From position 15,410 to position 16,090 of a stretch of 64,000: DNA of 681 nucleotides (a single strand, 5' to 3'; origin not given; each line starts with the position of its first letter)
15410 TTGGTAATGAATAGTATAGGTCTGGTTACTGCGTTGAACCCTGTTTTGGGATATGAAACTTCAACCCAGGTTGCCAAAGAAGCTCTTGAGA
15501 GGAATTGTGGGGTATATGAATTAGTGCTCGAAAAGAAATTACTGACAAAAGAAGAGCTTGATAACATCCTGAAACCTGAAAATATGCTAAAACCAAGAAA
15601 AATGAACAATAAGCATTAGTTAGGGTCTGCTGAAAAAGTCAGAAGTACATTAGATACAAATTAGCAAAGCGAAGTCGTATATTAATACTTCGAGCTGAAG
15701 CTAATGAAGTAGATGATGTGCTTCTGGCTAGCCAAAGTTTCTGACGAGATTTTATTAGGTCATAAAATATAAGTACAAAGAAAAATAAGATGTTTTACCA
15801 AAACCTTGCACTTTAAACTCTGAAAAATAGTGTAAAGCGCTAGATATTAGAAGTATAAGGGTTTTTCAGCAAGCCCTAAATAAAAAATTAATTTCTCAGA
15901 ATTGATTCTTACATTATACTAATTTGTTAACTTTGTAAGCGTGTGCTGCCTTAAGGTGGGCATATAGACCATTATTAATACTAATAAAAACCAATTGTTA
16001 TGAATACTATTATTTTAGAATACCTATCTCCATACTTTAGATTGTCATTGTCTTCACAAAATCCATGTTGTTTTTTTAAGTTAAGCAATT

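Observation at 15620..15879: Structured repeat copy A: terminal inverted arms and a hairpin with a compensatory base-pair change relative to copy B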

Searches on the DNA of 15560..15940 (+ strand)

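Call 48: search_rna_families(source=window, start=15560, end=15940, threshold=evalue, max_evalue=10, show_alignments=2)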
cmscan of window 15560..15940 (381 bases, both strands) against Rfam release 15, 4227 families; matches with E-value up to 10: 2.
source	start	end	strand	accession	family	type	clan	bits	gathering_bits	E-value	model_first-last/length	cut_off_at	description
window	15809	15907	-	RF02310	TtnuHACA2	Gene; snRNA; snoRNA; HACA-box;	-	15.6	100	9.4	1-121/121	no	Tetrahymena snoRNA TtnuHACA2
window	15683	15844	+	RF01619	ceN115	Gene; sRNA;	-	14.3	44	1.6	1-159/159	no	C. elegans sRNA ceN115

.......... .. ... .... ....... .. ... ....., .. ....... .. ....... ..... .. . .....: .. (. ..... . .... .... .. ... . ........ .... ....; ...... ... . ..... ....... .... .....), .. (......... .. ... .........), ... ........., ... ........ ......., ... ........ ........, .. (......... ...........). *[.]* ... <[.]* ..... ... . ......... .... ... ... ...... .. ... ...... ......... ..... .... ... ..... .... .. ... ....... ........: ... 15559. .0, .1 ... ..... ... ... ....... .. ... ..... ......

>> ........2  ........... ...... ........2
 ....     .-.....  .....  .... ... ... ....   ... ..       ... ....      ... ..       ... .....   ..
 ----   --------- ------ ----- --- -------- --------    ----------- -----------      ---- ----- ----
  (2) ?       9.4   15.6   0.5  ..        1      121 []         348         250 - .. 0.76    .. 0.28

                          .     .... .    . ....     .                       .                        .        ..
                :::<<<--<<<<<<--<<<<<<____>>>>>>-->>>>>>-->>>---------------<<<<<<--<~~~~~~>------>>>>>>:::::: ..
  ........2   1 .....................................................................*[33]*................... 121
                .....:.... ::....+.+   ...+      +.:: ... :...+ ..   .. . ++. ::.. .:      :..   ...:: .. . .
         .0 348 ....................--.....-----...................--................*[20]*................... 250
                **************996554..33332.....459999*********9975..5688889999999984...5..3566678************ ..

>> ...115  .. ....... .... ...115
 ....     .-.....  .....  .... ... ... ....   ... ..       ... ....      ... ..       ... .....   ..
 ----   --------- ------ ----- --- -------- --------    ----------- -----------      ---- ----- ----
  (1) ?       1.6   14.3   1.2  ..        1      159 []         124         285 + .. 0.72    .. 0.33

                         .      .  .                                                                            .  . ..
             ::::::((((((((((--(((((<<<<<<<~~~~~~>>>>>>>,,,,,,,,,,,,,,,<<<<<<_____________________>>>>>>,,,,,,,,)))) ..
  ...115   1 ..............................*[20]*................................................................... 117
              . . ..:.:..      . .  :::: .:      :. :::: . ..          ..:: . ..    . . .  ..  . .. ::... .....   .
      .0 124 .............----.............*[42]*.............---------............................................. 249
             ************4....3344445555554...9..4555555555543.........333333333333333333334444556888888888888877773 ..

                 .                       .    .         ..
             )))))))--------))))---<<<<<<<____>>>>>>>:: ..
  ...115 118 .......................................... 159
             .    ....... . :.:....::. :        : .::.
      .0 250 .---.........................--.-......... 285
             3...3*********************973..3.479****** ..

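Call 91: search_dna_similar(query=window:15620-15879:+, collection=plasmids, mode=distant, max_evalue=0.001, max_rows=20)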
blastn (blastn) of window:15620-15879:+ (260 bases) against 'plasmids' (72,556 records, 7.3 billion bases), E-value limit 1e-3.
No match.

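Call 92: search_dna_similar(query=window:15620-15879:+, collection=phages, mode=distant, max_evalue=0.001, max_rows=10)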
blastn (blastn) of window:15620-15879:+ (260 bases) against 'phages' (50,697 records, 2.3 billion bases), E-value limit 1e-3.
No match.

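Call 94: build_rna_model(alignment_id=A3, structure=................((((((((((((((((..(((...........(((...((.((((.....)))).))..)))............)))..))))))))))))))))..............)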
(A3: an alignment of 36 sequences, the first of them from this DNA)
Model R1 built from alignment A3 (36 sequences, 125 columns); structure: as given.
model positions 118; base pairs 28; branch points 0; effective number of sequences 2.5; information 0.59 bits per position. Calibrated on 0.2 Mb of random sequence (short: E-values are rough).
structure used (alignment columns):
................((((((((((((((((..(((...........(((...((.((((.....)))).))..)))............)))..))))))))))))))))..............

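Call 95: search_with_rna_model(model_id=R1, source=window, filters=off, max_evalue=10, show_alignments=3)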
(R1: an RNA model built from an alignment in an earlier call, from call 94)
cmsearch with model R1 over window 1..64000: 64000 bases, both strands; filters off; matches with E-value up to 10: 24.
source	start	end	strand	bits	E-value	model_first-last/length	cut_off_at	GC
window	15621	15738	+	123.3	5.6e-24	1-118/118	no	0.38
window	26529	26659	+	46.3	8e-08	17-111/118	no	0.42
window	15793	15878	-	27.9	0.00058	1-118/118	no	0.34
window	26720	26807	-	19.7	0.03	1-118/118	no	0.31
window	50651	50737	-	18.9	0.045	1-118/118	no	0.29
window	3689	3804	+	15.3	0.26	1-118/118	no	0.39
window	19290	19374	+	13.6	0.6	1-118/118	no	0.28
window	43472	43575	-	12.7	0.91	1-118/118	no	0.28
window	24719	24778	+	12.6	0.97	1-118/118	no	0.35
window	47324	47392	-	12.3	1.1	26-100/118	no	0.3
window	20200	20268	+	11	2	1-118/118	no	0.39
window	15637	15729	-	11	2.1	17-109/118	no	0.37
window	45008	45125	+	10.8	2.3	1-118/118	no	0.28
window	48381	48437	-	10.4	2.7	1-118/118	no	0.44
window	52605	52676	+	10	3.3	1-118/118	no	0.49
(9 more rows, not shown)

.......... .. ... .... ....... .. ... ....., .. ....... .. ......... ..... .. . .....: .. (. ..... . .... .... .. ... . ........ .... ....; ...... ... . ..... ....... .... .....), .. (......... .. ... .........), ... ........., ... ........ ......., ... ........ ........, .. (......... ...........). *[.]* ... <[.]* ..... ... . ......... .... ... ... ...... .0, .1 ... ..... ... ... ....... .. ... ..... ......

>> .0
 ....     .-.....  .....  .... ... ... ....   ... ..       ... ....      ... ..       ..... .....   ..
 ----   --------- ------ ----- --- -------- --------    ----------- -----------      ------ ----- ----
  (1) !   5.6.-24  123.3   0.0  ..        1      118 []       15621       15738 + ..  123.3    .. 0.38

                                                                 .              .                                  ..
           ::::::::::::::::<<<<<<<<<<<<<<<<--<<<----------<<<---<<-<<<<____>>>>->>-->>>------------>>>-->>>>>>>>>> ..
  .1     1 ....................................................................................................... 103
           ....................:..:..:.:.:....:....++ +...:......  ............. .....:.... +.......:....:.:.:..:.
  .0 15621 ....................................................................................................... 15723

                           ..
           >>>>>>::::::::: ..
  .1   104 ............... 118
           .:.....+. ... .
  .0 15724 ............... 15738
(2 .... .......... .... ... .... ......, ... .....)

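Call 97: search_with_rna_model(model_id=R1, sources=[L001, L002, L003, L004, L005, L006, L007, L008, L009, L010, L011, L012, L013, L014, L015, L016, L017, L018, L019, L020, L021, L022, L023, L024, L025, L026, L027, L028, L029, L030, L031, L032, L033, L034, L035, L036, L037, L038, L039, L040, L041, L042, L043, L044, L045, L046, L047, L048, L049, L050, L051, L052, L053, L054, L055, L056, L057, L058, L059, L060, L061, L062, L063, L064, L065, L066, L067, L068, L069, L070, L071, L072, L073, L074, L075, L076, L077, L078, L079, L080, L081, L082, L083, L084, L085, L086, L087, L088, L089, L090, L091, L092, L093, L094, L095, L096, L097, L098, L099, L100], max_evalue=0.001)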
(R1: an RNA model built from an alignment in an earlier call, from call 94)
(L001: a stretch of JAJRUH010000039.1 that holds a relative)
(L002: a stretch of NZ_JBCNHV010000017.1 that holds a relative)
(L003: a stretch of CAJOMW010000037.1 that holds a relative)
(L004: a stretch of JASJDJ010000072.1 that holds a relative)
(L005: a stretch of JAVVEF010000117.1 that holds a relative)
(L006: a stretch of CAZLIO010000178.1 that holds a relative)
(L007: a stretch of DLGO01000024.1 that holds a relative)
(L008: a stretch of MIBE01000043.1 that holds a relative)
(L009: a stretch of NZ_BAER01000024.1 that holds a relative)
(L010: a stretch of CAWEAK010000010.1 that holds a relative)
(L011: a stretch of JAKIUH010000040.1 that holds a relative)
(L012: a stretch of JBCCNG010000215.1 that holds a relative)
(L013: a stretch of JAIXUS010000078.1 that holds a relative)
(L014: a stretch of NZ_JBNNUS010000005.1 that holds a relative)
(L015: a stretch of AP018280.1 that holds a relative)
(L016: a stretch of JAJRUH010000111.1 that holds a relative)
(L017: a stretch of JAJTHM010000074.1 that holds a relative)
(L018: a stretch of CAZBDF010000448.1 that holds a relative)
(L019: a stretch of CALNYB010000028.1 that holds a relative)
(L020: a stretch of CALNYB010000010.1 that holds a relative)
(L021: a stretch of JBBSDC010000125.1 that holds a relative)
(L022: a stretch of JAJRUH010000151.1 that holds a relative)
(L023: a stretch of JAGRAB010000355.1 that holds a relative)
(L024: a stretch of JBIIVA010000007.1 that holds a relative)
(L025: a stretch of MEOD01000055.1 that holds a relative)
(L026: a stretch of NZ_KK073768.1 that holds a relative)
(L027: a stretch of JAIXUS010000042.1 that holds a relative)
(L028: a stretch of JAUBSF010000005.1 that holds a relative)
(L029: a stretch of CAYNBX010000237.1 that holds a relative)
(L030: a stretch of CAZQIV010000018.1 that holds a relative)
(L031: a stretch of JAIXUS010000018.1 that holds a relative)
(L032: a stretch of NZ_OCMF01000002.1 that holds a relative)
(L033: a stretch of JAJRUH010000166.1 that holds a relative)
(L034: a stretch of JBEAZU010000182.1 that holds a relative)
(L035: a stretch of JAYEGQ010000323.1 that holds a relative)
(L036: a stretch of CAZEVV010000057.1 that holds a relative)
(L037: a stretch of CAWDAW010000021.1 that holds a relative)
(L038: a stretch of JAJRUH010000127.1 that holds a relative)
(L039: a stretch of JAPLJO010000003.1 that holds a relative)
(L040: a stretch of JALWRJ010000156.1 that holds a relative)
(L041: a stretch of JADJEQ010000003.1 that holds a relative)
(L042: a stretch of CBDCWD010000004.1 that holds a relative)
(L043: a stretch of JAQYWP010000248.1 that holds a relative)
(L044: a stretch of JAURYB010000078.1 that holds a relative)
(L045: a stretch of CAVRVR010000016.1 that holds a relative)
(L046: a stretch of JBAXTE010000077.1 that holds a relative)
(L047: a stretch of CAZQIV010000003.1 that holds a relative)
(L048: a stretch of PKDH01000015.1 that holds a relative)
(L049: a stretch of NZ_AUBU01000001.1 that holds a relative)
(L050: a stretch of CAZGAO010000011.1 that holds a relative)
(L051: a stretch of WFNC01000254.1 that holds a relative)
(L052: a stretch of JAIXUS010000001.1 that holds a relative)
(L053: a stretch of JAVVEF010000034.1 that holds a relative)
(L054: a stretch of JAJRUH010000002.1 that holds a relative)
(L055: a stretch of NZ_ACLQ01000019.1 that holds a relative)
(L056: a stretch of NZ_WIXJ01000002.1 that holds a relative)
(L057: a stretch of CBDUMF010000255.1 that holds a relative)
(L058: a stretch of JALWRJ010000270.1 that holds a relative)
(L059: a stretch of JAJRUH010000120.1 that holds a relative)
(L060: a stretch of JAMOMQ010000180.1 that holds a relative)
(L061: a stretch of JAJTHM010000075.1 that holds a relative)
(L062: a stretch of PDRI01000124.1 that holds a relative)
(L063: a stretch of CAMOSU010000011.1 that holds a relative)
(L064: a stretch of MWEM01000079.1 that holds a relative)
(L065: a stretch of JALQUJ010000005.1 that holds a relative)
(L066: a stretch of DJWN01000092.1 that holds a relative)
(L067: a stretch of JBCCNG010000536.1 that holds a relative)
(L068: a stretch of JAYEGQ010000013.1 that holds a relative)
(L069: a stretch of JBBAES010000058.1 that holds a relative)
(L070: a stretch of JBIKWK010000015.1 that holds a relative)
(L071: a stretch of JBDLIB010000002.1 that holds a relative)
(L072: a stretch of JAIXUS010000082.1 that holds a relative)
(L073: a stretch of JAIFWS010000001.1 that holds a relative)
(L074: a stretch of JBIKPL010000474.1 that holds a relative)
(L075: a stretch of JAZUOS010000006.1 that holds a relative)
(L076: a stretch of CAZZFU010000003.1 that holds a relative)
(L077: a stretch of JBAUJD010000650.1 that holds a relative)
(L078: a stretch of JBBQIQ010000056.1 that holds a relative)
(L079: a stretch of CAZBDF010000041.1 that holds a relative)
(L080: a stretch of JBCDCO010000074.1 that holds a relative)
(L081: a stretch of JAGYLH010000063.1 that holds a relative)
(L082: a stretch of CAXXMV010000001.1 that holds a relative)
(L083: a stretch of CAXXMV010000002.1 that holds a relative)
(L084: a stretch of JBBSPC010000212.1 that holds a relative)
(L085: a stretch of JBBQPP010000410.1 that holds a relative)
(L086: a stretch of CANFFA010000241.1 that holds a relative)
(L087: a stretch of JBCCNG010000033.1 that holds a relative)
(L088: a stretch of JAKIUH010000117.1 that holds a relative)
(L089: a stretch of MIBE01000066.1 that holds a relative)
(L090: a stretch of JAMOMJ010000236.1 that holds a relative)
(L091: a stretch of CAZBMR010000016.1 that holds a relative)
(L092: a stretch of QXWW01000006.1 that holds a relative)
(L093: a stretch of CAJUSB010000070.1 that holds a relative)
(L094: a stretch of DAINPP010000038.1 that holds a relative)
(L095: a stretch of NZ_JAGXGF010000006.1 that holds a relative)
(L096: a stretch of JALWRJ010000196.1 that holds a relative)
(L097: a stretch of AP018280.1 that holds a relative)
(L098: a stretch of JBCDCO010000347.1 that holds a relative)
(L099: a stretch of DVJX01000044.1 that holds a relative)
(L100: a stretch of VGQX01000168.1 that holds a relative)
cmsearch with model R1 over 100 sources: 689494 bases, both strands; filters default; matches with E-value up to 0.001: 15.
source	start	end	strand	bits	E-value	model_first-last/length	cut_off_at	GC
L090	696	813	-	125.1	2.6e-23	1-118/118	no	0.46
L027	2502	2620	-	114.8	3.6e-21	1-118/118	no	0.5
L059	155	272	+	99.6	5.9e-18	1-118/118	no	0.34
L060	1251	1368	-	99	7.8e-18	1-118/118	no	0.36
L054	1207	1325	-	97.4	1.6e-17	1-118/118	no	0.37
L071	6609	6725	-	96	3.2e-17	1-118/118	no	0.35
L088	2798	2915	+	95.7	3.9e-17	1-118/118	no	0.37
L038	4958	5075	-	93.2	1.3e-16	1-118/118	no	0.36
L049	5173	5290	+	89.3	8.4e-16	1-118/118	no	0.43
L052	7686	7804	-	76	5.1e-13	1-118/118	no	0.48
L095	150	262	-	71.6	4.4e-12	1-118/118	no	0.51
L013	7065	7148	-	61.4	6e-10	1-118/118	no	0.48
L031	1592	1707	+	53.7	2.5e-08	1-118/118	no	0.51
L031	6463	6581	+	46.5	8e-07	1-118/118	no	0.43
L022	4659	4703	+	39.9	2e-05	1-118/118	no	0.47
